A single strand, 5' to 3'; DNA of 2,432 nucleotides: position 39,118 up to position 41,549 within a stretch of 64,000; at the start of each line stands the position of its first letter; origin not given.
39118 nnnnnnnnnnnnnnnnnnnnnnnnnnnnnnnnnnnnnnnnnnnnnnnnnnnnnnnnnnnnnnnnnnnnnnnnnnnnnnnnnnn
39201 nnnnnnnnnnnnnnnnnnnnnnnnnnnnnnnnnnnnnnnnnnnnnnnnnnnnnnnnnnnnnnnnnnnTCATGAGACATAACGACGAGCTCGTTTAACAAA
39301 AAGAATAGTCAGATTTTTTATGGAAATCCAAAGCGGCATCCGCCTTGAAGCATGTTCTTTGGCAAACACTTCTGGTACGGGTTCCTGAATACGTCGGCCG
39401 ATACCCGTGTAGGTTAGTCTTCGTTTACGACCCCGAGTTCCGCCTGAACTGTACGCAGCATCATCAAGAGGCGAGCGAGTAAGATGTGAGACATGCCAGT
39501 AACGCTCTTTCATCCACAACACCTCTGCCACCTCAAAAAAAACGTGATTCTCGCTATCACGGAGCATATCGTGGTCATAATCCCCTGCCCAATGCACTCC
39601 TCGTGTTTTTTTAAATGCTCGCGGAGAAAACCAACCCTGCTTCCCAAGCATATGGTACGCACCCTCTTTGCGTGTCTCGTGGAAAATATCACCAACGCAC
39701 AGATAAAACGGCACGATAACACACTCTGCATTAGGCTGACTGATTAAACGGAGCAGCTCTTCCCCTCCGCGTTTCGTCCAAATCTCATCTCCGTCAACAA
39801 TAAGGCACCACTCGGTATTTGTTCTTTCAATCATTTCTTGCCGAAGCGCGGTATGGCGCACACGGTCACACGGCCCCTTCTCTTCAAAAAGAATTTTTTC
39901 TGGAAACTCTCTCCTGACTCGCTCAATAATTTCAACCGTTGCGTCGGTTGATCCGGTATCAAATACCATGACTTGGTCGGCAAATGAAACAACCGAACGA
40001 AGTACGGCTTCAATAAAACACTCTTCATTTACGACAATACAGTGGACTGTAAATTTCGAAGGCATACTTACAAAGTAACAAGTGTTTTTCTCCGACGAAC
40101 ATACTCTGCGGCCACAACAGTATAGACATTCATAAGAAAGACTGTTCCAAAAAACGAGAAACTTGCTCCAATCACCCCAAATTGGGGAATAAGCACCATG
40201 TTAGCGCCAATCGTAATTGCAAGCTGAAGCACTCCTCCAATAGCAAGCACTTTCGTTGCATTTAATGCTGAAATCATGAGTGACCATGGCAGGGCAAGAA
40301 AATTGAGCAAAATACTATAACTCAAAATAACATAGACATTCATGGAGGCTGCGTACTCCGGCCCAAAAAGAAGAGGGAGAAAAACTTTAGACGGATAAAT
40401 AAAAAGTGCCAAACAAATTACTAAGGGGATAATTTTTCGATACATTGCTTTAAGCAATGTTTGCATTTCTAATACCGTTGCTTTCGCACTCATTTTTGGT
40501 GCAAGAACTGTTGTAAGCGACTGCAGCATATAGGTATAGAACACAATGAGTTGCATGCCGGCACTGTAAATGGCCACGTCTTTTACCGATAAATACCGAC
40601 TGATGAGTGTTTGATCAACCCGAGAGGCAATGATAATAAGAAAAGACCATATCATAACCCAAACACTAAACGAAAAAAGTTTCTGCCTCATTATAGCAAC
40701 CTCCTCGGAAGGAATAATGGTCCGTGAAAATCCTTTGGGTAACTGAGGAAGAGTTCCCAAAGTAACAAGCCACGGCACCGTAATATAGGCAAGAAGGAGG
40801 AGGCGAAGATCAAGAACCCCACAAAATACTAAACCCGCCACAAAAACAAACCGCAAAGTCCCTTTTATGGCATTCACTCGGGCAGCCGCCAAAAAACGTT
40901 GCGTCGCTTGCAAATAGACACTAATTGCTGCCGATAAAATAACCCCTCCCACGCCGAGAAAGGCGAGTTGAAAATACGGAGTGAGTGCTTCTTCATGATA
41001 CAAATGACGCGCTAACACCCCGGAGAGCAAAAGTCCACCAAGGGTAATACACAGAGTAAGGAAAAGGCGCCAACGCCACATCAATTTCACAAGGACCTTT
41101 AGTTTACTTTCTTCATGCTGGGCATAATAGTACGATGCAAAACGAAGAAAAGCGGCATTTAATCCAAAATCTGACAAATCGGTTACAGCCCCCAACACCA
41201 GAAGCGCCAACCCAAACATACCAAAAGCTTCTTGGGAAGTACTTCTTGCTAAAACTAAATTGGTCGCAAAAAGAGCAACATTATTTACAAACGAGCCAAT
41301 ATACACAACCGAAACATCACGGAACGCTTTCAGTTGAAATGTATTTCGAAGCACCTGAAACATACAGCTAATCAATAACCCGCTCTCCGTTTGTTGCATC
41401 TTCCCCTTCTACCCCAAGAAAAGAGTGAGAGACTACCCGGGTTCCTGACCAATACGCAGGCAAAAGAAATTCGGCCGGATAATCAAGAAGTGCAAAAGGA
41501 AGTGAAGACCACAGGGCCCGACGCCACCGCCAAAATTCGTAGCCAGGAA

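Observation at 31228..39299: Tandemly duplicated module: epimerase-fusion enzymes paired with roughly 600-aa GT-C-like membrane proteins, plus a radical SAM enzyme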

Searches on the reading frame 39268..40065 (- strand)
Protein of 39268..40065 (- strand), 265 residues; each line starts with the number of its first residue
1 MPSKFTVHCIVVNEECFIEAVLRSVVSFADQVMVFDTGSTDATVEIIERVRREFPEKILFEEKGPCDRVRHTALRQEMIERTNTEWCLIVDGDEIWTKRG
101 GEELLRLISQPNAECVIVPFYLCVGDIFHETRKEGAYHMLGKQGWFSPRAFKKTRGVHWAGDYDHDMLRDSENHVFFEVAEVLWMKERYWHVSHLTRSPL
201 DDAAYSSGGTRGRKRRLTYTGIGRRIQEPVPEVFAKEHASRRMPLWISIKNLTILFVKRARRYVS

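Call 6: search_protein_families(library=pfam, proteins=[window:39268-40065:-], max_evalue=0.01)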
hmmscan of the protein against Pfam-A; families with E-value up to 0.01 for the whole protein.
window:39268-40065:- (265 aa): 3 families
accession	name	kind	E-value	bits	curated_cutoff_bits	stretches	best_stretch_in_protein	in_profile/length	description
PF00535.33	Glycos_transf_2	-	2.5e-13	50.7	23.3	1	10-145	5-132/168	Glycosyl transferase family 2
PF13704.12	Glyco_tranf_2_4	-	4.6e-08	33.9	27.5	1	13-100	2-88/98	Glycosyl transferase family 2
PF13641.12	Glyco_tranf_2_3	-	0.0019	18.7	27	1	13-116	11-119/230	Glycosyltransferase like family 2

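Call 17: search_protein_families(library=ncbifam, proteins=[window:39268-40065:-], max_evalue=0.01)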
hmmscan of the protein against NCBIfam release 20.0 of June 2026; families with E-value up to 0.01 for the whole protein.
window:39268-40065:- (265 aa): 2 families
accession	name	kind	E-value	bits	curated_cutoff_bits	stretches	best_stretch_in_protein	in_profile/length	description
TIGR04195.1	S_glycosyl_SunS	equivalog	2.7e-10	39.7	350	1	5-133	59-184/421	SunS family peptide S-glycosyltransferase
TIGR04182.1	glyco_TIGR04182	equivalog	0.0088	15.5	325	0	12-117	9-106/293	S-layer glycoprotein N-glycosyltransferase AglJ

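Call 85: search_solved_structures(query=window:39268-40065:-, max_evalue=0.001)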
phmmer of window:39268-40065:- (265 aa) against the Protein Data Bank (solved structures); distinct sequences matched with E-value up to 0.001: 4.
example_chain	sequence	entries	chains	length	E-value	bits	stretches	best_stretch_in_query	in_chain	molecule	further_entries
7msp_A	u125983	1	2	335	1.9e-08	37.1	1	6-133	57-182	SPbeta prophage-derived glycosyltransferase SunS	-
7msn_A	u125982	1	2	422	2.9e-08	36.5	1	6-133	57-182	SPbeta prophage-derived glycosyltransferase SunS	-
7msk_A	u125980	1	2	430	9.9e-07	31.5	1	6-133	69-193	Glyco_trans_2-like domain-containing protein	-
22ao_A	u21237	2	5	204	1.2e-05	27.9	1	5-95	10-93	GmaR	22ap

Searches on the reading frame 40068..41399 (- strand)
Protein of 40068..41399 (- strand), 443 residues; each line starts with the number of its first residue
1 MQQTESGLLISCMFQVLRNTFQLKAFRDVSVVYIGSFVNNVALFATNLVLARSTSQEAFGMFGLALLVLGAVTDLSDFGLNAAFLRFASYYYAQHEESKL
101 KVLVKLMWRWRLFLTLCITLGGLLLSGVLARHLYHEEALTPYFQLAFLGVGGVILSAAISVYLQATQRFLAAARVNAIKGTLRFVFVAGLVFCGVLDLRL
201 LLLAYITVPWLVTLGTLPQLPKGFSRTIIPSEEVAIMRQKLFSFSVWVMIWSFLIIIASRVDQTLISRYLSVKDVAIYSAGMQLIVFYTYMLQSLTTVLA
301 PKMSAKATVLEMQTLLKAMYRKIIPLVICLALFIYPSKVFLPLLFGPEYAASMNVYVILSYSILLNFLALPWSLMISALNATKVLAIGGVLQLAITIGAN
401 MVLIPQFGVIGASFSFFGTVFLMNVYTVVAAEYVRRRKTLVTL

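Call 6: search_protein_families(library=pfam, proteins=[window:40068-41399:-], max_evalue=0.01)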
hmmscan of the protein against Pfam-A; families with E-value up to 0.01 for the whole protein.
window:40068-41399:- (443 aa): 2 families
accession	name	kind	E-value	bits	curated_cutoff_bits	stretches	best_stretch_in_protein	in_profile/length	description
PF01943.22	Polysacc_synt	-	9.9e-17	61.7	28.2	1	27-304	3-271/274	Polysaccharide biosynthesis protein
PF13440.11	Polysacc_synt_3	-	1.6e-12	47.7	23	1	49-350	1-289/293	Polysaccharide biosynthesis protein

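Call 83: search_protein_families(library=ncbifam, proteins=[window:40068-41399:-], max_evalue=1e-10)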
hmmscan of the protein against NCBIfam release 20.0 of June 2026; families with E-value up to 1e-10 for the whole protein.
window:40068-41399:- (443 aa): 0 families
